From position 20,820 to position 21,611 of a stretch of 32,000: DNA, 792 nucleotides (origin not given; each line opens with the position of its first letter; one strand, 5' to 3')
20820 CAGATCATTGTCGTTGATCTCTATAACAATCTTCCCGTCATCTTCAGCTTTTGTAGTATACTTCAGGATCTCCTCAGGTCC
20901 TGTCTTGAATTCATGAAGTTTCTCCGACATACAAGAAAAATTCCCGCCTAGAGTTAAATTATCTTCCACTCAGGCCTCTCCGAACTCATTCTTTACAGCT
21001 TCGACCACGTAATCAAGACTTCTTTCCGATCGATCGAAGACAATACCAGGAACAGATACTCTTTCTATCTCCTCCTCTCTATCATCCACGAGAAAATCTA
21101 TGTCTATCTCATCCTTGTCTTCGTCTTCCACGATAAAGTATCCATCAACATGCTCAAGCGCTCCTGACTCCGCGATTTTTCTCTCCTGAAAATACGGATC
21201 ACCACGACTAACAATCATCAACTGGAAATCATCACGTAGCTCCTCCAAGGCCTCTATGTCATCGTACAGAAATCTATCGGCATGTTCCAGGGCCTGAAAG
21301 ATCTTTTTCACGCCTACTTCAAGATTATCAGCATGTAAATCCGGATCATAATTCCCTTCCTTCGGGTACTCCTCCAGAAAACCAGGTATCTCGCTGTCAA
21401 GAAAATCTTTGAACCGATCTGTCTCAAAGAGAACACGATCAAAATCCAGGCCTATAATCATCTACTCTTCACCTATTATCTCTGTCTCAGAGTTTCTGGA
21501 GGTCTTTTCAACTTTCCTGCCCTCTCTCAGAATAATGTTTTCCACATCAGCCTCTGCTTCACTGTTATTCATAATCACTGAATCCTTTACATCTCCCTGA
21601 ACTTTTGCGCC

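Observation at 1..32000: Massive over-representation of the palindrome AGGCCT throughout genes and spacers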

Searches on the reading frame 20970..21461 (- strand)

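Call 7: search_protein_families(library=pfam, proteins=[window:20970-21461:-])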
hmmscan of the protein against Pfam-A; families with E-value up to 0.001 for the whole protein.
window:20970-21461:- (163 aa): 0 families

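Call 24: search_protein_families(library=ncbifam, proteins=[window:20970-21461:-], max_evalue=0.01)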
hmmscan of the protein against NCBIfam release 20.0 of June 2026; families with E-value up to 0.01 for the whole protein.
window:20970-21461:- (163 aa): 1 family
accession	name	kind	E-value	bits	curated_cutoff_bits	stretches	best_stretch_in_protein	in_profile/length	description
TIGR02254.1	YjjG_YfnB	equivalog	0.00018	21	159.9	1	44-113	79-147/223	YjjG family noncanonical pyrimidine nucleotidase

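Call 25: search_protein_families(library=padloc, proteins=[window:20970-21461:-], max_evalue=0.01)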
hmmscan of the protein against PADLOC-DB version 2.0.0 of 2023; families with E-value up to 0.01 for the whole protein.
window:20970-21461:- (163 aa): 0 families
